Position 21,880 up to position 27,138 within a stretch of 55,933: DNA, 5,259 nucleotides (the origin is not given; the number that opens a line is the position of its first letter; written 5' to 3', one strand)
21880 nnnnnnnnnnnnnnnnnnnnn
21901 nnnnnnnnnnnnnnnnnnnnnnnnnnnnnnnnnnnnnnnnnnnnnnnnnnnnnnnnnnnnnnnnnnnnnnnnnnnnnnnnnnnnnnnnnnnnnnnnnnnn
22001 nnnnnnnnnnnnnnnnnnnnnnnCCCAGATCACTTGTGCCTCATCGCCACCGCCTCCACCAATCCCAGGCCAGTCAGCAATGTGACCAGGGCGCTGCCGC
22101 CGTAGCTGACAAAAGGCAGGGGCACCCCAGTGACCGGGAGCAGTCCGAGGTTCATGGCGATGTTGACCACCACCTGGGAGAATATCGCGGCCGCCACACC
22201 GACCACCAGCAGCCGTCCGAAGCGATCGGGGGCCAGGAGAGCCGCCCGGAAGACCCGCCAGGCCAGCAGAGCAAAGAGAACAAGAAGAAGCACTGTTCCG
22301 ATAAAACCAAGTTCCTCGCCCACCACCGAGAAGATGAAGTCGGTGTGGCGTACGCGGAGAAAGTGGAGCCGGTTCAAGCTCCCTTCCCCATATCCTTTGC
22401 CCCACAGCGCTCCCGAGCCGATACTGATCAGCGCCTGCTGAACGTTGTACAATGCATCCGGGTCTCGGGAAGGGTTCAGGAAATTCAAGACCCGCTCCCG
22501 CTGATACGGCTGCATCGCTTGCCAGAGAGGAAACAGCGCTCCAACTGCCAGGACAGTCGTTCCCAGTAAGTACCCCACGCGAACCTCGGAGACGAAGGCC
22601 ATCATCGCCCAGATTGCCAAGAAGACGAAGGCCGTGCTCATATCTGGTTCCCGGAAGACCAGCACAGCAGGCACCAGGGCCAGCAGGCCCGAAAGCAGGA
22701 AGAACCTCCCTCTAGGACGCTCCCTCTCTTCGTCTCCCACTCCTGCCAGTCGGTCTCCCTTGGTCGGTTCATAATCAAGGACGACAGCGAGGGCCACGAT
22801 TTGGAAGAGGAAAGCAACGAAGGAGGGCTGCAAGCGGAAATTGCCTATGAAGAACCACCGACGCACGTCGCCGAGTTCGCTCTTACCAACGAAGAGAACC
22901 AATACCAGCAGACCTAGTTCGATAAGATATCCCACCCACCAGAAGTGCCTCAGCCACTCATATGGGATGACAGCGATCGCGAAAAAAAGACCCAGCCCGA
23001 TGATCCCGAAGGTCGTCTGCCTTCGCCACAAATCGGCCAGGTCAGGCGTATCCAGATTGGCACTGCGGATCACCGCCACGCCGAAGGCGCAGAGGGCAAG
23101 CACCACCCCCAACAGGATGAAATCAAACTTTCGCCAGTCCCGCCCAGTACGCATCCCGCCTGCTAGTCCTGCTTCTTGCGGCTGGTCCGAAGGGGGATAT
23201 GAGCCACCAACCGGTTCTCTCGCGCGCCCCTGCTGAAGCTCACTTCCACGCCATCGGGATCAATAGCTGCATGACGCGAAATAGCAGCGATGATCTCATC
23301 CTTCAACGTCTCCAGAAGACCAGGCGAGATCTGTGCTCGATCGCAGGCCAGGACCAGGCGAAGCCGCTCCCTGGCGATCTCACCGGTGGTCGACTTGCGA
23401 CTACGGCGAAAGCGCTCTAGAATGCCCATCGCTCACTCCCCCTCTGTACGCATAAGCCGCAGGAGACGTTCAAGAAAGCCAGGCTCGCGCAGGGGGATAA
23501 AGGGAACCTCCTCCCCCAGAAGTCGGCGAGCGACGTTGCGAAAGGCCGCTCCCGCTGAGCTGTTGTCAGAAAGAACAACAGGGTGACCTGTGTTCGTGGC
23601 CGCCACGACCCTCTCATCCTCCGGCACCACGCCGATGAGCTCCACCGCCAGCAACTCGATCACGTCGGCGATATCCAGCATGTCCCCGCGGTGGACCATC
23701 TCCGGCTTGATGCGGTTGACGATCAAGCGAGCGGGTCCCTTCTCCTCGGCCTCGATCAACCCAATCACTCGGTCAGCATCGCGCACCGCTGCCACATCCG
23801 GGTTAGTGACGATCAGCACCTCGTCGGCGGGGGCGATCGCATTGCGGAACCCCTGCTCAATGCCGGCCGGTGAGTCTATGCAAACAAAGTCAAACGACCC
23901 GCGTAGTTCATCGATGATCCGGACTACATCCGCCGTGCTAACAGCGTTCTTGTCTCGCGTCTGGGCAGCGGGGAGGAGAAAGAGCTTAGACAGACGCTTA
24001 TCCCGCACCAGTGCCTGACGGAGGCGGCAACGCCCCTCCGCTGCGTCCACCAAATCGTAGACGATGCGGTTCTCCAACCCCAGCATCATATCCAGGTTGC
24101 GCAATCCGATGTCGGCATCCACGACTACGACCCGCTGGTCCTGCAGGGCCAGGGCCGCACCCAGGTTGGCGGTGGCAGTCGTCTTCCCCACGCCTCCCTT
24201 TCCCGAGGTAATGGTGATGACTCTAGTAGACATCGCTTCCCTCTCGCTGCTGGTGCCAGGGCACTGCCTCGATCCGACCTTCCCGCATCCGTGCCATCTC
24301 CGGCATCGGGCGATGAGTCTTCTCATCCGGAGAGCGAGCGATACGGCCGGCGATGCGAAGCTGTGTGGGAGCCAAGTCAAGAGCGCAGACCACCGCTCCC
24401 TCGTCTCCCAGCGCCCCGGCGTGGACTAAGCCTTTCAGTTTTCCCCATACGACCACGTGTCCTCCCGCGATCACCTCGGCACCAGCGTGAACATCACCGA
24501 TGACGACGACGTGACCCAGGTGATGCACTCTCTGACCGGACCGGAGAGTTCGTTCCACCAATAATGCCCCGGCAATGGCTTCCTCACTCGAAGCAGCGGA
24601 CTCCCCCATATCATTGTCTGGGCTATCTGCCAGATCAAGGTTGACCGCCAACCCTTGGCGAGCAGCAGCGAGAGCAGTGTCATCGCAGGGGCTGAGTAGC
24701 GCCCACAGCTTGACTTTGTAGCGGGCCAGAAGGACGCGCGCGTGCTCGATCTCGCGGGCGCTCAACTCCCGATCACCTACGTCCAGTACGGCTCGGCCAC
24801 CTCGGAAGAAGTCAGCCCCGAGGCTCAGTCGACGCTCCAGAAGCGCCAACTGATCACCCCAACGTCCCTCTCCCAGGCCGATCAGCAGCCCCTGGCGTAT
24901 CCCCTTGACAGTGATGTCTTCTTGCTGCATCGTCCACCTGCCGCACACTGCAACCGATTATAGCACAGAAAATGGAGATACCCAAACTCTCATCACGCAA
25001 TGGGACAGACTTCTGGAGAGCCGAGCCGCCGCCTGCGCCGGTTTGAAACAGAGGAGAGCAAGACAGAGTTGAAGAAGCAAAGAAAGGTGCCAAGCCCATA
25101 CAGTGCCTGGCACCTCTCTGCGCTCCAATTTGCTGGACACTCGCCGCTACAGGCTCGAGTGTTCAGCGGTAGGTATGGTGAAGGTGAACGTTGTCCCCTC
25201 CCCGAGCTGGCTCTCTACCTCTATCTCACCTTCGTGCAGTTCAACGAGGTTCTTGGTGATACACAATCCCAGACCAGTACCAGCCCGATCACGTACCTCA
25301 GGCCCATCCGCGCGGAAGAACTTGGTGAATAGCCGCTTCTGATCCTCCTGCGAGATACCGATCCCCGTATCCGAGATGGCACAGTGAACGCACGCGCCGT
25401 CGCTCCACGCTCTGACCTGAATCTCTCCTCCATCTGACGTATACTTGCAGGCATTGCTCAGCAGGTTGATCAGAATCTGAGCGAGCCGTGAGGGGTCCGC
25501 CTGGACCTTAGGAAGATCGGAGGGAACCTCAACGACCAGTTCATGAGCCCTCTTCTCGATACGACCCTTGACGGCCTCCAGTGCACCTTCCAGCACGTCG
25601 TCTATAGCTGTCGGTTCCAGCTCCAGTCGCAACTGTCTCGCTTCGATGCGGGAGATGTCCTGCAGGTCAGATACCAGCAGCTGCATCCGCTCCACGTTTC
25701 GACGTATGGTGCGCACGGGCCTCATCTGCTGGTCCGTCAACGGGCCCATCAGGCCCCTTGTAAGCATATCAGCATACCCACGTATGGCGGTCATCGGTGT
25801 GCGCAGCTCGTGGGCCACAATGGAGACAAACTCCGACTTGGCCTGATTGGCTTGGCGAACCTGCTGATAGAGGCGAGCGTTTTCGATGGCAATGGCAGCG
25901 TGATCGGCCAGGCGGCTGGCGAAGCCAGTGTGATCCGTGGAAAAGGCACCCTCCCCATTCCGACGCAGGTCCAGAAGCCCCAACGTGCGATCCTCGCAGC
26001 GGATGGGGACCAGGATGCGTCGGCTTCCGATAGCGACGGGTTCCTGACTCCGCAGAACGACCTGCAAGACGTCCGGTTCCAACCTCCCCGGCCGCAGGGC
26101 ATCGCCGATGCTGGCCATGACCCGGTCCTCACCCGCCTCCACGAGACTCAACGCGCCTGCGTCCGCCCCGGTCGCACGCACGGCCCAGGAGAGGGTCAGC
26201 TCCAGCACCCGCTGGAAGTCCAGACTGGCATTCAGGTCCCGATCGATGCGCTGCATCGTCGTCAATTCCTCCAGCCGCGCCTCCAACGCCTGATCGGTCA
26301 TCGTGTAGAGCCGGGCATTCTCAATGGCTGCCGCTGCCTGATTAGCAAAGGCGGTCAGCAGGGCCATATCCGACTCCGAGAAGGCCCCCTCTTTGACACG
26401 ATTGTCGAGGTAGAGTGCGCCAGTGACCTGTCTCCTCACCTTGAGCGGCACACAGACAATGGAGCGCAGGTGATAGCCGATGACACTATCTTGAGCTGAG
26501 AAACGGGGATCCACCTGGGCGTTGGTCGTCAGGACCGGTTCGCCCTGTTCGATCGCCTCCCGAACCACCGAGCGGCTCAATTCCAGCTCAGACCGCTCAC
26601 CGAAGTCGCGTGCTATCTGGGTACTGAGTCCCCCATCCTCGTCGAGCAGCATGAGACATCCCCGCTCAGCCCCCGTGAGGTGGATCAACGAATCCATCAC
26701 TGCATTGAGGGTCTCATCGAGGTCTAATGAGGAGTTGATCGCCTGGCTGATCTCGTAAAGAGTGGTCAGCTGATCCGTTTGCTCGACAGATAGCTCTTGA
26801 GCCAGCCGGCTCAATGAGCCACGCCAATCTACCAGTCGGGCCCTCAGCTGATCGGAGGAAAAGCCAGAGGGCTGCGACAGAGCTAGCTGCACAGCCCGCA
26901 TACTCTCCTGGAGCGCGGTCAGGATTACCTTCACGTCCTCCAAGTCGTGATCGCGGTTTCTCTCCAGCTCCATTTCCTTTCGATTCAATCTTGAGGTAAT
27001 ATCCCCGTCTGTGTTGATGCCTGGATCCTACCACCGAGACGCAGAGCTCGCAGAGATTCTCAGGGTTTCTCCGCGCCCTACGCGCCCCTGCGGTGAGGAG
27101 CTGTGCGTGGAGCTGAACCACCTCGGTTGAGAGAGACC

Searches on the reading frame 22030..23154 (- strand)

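Call 49: search_protein_families(library=pfam, proteins=[window:22030-23154:-], max_evalue=0.00001)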
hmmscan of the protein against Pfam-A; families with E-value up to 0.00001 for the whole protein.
window:22030-23154:- (374 aa): 1 family
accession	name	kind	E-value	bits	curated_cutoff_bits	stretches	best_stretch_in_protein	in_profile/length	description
PF01098.24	FTSW_RODA_SPOVE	-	5.7e-81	272.7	26.4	1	17-372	6-353/356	Cell cycle protein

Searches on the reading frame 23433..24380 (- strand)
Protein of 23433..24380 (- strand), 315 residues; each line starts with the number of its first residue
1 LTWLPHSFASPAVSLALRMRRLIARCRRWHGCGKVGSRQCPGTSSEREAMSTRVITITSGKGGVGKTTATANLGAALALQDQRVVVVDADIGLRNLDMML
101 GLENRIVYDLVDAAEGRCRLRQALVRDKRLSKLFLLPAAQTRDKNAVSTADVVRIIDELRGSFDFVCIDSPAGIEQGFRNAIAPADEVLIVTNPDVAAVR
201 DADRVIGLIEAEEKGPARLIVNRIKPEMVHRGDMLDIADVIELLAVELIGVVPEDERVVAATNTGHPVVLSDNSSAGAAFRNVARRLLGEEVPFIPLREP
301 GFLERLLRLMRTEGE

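Call 49: search_protein_families(library=pfam, proteins=[window:23433-24380:-], max_evalue=0.00001)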
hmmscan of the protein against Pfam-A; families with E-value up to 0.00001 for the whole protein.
window:23433-24380:- (315 aa): 7 families
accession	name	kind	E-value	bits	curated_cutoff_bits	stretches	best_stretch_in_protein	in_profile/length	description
PF01656.29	CbiA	-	7.3e-24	84.5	25.4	1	55-268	1-125/125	CobQ/CobB/MinD/ParA nucleotide binding domain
PF13614.12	AAA_31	-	7.9e-20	72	27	1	52-210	1-165/177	AAA domain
PF10609.15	ParA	-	1.5e-19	70.9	27.1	1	53-287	4-245/246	NUBPL iron-transfer P-loop NTPase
PF06564.18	CBP_BcsQ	-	2.6e-11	44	21.3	1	54-235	3-182/234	Cellulose biosynthesis protein BcsQ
PF00142.24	Fer4_NifH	-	1.4e-10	41.5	25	0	59-92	6-39/271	4Fe-4S iron sulfur cluster binding proteins, NifH/frxC family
PF09140.17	MipZ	-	1.9e-08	34.4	20.7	1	54-193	2-130/262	ATPase MipZ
PF02374.21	ArsA_ATPase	-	7.2e-07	29.2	24.3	1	53-90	2-38/305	Anion-transporting ATPase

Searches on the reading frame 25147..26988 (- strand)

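Call 49: search_protein_families(library=pfam, proteins=[window:25147-26988:-], max_evalue=0.00001)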
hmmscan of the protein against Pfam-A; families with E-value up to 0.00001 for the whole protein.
window:25147-26988:- (613 aa): 5 families
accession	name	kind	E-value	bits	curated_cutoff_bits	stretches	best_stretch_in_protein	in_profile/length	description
PF13185.12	GAF_2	-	2.1e-31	109.4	28.6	2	88-223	2-136/136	GAF domain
PF02518.31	HATPase_c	-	8.6e-31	107.1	26.4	1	498-608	2-110/111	Histidine kinase-, DNA gyrase B-, and HSP90-like ATPase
PF01590.32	GAF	-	2.3e-30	106.3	22.4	1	89-222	1-133/133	GAF domain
PF13492.12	GAF_3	-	1.8e-27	96.7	27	2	89-224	1-129/129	GAF domain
PF00512.31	HisKA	-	4.6e-20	71.9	26.9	1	383-450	1-65/66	His Kinase A (phospho-acceptor) domain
